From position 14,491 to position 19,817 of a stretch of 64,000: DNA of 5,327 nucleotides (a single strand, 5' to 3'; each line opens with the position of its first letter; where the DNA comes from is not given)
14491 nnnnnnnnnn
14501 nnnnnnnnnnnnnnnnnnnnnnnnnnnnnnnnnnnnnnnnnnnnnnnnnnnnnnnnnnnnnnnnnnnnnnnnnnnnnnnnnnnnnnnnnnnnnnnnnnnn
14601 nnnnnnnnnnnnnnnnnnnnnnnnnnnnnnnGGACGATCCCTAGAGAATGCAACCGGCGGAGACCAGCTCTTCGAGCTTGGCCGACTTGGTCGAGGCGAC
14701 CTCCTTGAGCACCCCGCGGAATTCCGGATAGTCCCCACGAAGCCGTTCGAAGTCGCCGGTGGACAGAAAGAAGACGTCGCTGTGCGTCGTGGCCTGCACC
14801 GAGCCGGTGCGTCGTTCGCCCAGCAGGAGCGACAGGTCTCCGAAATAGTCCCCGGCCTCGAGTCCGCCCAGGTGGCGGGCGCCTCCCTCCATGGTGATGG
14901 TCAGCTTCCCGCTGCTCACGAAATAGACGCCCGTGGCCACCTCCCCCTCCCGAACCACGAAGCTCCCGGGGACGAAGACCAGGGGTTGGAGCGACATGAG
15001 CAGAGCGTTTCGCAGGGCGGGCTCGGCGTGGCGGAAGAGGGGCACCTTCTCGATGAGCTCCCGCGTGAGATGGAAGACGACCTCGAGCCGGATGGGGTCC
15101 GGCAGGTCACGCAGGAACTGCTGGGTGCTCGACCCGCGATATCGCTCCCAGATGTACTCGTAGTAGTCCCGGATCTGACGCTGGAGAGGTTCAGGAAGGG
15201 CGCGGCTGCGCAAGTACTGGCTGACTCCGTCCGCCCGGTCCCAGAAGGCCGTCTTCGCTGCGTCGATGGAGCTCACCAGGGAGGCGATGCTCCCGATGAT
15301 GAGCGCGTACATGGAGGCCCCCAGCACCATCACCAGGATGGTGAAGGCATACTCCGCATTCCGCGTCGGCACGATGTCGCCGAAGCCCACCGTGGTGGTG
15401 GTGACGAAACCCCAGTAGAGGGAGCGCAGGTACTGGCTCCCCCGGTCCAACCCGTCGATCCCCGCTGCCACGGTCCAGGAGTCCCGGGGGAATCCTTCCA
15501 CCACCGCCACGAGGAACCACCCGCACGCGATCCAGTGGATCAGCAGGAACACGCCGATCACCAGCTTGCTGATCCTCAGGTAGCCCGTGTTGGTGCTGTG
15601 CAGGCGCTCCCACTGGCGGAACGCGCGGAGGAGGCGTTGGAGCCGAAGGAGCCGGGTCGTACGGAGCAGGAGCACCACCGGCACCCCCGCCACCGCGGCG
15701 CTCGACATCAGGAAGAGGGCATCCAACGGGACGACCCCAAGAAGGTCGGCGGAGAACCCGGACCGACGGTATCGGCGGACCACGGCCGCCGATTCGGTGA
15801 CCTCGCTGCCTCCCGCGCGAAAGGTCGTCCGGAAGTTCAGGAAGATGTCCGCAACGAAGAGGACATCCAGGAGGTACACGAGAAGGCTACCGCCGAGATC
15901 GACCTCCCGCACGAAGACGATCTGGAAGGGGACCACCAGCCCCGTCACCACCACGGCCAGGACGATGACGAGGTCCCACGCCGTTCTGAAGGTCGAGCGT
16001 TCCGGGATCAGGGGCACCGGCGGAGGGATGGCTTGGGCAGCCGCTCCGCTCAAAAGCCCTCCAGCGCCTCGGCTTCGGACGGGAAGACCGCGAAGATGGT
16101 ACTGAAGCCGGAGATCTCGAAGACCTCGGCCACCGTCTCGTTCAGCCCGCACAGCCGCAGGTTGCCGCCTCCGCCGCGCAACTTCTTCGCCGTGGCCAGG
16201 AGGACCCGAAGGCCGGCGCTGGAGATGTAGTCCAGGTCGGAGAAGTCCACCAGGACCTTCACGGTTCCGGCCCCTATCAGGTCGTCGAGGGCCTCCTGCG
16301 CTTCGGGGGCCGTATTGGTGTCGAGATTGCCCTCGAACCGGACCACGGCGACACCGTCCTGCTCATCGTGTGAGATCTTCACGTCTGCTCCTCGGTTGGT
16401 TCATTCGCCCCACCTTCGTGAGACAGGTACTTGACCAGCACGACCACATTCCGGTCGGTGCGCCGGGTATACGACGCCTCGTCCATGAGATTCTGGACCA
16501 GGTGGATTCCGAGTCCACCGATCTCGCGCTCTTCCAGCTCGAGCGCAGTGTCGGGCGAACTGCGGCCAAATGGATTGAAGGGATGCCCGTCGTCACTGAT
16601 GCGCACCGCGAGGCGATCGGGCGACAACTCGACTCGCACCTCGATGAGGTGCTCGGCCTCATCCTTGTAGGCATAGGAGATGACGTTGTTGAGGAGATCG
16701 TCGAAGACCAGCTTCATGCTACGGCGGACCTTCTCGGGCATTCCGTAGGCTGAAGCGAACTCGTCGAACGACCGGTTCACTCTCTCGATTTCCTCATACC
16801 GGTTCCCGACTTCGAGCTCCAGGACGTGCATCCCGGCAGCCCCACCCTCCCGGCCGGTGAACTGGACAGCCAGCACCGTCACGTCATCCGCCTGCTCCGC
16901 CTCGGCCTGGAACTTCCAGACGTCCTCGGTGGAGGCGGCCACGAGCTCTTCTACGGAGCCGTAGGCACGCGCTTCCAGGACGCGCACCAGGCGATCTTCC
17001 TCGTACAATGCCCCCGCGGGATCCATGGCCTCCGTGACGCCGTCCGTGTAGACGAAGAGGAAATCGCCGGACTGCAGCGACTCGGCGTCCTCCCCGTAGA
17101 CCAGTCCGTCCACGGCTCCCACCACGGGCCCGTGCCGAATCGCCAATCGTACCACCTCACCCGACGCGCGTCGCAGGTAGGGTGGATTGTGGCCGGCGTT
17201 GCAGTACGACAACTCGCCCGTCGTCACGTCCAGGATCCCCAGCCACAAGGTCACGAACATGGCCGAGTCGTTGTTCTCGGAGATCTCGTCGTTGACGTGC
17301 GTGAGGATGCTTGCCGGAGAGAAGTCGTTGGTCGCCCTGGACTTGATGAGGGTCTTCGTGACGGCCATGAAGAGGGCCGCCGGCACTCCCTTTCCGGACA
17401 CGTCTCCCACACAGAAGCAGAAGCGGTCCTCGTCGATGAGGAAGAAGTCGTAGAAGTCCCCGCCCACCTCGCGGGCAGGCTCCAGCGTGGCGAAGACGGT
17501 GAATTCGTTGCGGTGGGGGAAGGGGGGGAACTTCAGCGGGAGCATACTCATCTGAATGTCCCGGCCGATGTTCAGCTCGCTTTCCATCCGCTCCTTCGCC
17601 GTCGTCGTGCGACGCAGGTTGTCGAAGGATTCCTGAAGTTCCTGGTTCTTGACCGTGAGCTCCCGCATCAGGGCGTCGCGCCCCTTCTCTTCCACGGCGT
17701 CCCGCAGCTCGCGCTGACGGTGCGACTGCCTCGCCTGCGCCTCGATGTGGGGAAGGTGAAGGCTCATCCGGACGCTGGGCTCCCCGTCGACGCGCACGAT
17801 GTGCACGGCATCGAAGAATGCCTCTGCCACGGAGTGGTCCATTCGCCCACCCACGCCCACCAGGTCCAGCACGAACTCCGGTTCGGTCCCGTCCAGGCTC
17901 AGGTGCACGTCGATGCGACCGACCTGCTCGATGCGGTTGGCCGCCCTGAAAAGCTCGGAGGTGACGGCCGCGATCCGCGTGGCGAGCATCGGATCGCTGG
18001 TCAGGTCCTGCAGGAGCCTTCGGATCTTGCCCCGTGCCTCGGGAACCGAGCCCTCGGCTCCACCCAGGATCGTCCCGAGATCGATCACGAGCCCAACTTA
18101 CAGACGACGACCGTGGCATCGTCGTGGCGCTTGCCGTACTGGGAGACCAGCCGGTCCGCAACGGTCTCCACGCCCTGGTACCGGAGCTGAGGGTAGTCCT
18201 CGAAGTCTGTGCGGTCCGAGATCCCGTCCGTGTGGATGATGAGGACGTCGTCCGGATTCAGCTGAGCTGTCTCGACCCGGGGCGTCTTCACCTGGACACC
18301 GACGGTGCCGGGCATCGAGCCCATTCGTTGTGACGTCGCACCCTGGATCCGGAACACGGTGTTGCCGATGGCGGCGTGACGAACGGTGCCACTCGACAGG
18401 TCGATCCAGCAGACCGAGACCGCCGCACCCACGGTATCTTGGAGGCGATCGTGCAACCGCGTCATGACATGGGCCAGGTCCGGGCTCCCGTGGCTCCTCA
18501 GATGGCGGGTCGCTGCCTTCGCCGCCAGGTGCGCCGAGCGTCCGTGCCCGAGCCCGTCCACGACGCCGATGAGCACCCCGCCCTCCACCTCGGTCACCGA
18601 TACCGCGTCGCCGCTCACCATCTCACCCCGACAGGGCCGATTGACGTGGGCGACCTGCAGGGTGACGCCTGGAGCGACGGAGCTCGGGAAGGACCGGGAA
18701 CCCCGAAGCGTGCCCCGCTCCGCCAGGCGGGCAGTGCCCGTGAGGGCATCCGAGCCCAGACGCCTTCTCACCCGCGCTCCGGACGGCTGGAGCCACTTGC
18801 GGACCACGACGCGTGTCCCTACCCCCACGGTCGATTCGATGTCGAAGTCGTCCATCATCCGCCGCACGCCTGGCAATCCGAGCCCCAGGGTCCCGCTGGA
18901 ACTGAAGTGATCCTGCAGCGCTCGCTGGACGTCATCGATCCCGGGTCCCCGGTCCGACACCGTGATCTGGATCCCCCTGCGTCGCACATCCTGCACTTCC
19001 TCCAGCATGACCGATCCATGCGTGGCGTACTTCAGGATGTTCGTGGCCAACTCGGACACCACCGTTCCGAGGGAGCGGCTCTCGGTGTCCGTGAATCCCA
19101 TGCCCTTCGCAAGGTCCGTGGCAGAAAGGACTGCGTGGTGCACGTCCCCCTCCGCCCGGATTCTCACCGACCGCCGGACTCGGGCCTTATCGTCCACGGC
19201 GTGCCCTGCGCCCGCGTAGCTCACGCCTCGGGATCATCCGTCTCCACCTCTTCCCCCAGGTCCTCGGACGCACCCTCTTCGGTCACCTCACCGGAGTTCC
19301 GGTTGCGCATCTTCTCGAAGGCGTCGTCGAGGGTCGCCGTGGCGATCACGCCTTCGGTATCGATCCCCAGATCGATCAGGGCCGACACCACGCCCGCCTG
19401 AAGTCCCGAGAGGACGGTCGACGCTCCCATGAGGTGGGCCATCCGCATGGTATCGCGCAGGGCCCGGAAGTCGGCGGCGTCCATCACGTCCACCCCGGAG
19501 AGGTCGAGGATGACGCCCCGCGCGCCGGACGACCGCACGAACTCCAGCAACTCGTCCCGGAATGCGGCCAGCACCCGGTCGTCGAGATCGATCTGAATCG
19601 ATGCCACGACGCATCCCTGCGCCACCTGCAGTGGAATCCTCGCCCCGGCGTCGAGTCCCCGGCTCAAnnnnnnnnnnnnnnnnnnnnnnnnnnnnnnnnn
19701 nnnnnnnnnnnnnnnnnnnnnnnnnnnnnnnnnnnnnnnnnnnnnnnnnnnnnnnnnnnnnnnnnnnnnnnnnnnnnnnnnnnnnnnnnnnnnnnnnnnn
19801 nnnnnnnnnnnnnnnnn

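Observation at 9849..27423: Candidate new system: 15-gene operon joining nitrogen assimilation, a stressosome without a sigma factor, two ion channels and an NAD/ADP-ribose-linked kinase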

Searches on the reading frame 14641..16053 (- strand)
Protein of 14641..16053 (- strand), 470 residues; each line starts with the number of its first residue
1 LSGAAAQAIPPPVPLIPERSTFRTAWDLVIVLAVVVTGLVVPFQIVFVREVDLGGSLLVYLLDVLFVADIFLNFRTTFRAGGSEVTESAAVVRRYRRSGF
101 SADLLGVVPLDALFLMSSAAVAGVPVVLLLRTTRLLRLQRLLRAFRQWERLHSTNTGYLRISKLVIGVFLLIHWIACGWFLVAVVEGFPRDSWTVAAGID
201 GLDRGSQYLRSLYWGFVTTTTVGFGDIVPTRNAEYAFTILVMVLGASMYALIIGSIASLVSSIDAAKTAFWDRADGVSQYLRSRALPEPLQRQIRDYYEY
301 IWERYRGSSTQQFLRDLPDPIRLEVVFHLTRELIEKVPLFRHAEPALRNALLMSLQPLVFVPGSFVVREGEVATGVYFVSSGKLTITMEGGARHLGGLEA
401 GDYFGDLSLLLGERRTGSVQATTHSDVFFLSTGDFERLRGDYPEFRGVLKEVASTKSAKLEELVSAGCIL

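Call 8: search_protein_families(library=pfam, proteins=[window:14641-16053:-], max_evalue=0.01)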
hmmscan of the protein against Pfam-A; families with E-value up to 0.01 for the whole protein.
window:14641-16053:- (470 aa): 3 families
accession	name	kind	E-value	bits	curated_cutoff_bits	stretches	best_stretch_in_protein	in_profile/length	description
PF00520.37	Ion_trans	-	7.4e-27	94.5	25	1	24-265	2-238/241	Ion transport protein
PF00027.35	cNMP_binding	-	9.5e-17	61.2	27.5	1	359-439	3-86/89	Cyclic nucleotide-binding domain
PF07885.22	Ion_trans_2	-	1.7e-10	41.1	22.5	1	204-260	21-77/79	Ion channel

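Call 80: search_protein_families(library=padloc, proteins=[window:14641-16053:-], max_evalue=0.001)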
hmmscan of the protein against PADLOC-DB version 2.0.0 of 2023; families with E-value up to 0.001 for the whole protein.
window:14641-16053:- (470 aa): 4 families
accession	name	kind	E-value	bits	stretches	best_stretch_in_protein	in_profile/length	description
PDLC02371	PycTIR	-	6e-08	30.4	1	345-457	27-138/288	-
PDLC00731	Effector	-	8.1e-08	29.6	1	347-461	32-142/306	TIR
PDLC00734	PycC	-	2.5e-05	21.6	1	356-462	34-141/374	Pycsar cyclase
PDLC00730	Effector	-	0.00055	17.2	1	348-453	49-154/299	TIR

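Call 81: search_protein_families(library=ncbifam, proteins=[window:14641-16053:-], max_evalue=0.00001)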
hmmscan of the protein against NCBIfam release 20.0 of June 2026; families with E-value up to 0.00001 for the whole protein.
window:14641-16053:- (470 aa): 3 families
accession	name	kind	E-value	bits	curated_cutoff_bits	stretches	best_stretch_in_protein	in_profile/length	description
NF041163.2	encap_f2b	equivalog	2.9e-07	30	400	1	334-459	73-203/450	family 2B encapsulin nanocompartment shell protein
NF007828.0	PRK10537.1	equivalog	6.4e-07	28.7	425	1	210-258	181-229/403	voltage-gated potassium channel protein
NF058543.1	ActPatMycb56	equivalog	4.5e-06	25.7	460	1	342-426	6-92/317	acetyltransferase Pat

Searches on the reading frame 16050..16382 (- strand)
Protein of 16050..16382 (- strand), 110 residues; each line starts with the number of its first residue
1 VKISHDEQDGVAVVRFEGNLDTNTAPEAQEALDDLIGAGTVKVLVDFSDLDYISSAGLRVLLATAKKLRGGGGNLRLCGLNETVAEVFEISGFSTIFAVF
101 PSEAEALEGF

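Call 8: search_protein_families(library=pfam, proteins=[window:16050-16382:-], max_evalue=0.01)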
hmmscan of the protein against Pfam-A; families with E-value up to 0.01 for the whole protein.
window:16050-16382:- (110 aa): 2 families
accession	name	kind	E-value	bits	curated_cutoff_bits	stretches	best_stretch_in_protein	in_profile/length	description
PF01740.26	STAS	-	5.3e-24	84.5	22.6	1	4-106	3-106/106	STAS domain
PF13466.11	STAS_2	-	8.7e-15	55.1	29.2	1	14-93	1-79/80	STAS domain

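Call 80: search_protein_families(library=padloc, proteins=[window:16050-16382:-], max_evalue=0.001)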
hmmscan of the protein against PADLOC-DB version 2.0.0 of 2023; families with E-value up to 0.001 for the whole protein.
window:16050-16382:- (110 aa): 0 families

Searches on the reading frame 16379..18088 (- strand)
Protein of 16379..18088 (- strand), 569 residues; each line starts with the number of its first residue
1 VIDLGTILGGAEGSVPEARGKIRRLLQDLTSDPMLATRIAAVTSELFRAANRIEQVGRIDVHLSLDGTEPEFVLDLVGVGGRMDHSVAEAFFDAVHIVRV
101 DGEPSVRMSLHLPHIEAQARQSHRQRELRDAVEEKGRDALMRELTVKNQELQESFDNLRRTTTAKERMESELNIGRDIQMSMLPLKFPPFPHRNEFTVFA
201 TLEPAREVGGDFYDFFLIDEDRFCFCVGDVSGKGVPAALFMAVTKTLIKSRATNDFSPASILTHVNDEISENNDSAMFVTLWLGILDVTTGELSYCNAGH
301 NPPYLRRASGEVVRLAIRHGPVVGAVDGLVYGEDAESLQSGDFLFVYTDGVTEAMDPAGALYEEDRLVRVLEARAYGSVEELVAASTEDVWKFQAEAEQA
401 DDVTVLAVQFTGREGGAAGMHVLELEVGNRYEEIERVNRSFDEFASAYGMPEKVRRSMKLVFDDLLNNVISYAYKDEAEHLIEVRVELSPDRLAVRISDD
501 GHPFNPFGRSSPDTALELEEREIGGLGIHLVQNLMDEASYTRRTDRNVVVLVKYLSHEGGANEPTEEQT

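Call 8: search_protein_families(library=pfam, proteins=[window:16379-18088:-], max_evalue=0.01)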
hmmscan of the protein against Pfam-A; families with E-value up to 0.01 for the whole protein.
window:16379-18088:- (569 aa): 3 families
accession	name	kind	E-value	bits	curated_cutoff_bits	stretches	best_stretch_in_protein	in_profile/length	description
PF07228.17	SpoIIE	-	1.6e-52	178.7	25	1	219-410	1-191/192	Stage II sporulation protein E (SpoIIE)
PF13581.12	HATPase_c_2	-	2.8e-24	86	27.4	1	430-553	4-127/127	Histidine kinase-like ATPase domain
PF02518.31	HATPase_c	-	0.00019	22.3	26.4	1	456-536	4-85/111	Histidine kinase-, DNA gyrase B-, and HSP90-like ATPase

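Call 80: search_protein_families(library=padloc, proteins=[window:16379-18088:-], max_evalue=0.001)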
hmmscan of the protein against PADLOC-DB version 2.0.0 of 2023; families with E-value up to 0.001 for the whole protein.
window:16379-18088:- (569 aa): 0 families

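Call 81: search_protein_families(library=ncbifam, proteins=[window:16379-18088:-], max_evalue=0.00001)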
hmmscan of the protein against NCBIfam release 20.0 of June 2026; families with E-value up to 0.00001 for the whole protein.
window:16379-18088:- (569 aa): 6 families
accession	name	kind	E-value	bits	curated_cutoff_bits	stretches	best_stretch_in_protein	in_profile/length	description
NF045505.1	RR_RssB_Pseudo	equivalog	8.1e-21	74.5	700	1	139-407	121-388/394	two-component system response regulator RssB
NF003144.0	PRK04069.1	equivalog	1e-13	51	145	1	457-563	42-151/161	anti-sigma B factor RsbW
TIGR02865.1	spore_II_E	equivalog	6.3e-13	47.7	490.8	1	207-409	565-762/764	stage II sporulation protein E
TIGR01924.1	rsbW_low_gc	equivalog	1.2e-11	44.3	155.05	1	425-562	10-150/159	anti-sigma B factor RsbW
NF038263.1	prot_phos_SiaA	equivalog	1.3e-11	43.7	700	1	144-410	390-657/658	biofilm regulation protein phosphatase SiaA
TIGR01925.2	spIIAB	equivalog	9.9e-06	25.5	135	0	458-546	38-126/137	anti-sigma F factor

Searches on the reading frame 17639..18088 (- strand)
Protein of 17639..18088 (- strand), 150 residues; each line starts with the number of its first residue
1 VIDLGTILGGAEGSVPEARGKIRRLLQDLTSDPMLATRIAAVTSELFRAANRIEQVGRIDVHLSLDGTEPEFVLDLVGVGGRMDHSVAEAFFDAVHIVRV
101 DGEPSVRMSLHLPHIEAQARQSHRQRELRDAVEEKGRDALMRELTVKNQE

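Call 41: search_protein_families(library=pfam, proteins=[window:17639-18088:-], max_evalue=10)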
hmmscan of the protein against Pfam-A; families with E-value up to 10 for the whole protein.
window:17639-18088:- (150 aa): 2 families
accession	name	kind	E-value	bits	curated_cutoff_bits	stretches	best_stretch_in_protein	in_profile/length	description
PF06597.16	Clostridium_P47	-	0.11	11.7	27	1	68-143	272-345/461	Clostridium P-47 protein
PF19792.4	DUF6276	-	0.15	12.6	27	1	88-141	47-100/128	Family of unknown function (DUF6276)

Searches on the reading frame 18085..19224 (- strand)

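Call 8: search_protein_families(library=pfam, proteins=[window:18085-19224:-], max_evalue=0.01)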
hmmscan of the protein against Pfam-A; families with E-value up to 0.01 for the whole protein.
window:18085-19224:- (379 aa): 4 families
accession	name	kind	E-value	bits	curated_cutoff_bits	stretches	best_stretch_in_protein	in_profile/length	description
PF02518.31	HATPase_c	-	2.3e-13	51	26.4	1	49-143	3-107/111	Histidine kinase-, DNA gyrase B-, and HSP90-like ATPase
PF07228.17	SpoIIE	-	8e-13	49.2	25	1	214-376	2-190/192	Stage II sporulation protein E (SpoIIE)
PF13581.12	HATPase_c_2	-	2.5e-12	47.3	27.4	1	27-143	7-127/127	Histidine kinase-like ATPase domain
PF13672.11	PP2C_2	-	0.0014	18.7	24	0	204-245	12-53/209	Protein phosphatase 2C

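Call 80: search_protein_families(library=padloc, proteins=[window:18085-19224:-], max_evalue=0.001)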
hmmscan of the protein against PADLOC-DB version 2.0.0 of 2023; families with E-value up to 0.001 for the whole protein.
window:18085-19224:- (379 aa): 0 families

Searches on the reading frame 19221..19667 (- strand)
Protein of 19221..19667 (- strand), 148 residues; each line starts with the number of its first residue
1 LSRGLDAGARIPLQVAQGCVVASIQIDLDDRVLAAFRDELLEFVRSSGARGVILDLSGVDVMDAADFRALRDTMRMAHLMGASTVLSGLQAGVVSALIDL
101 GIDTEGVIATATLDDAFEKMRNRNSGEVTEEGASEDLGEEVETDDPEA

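Call 7: search_protein_families(library=pfam, proteins=[window:19221-19667:-], max_evalue=0.01)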
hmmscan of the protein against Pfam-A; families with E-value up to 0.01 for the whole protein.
window:19221-19667:- (148 aa): 2 families
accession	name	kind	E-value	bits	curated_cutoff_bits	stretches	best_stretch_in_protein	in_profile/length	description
PF01740.26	STAS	-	5.3e-10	39.5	22.6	1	11-103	2-94/106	STAS domain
PF09498.15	DUF2388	-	0.0032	17.9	25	0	26-53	13-42/70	Protein of unknown function (DUF2388)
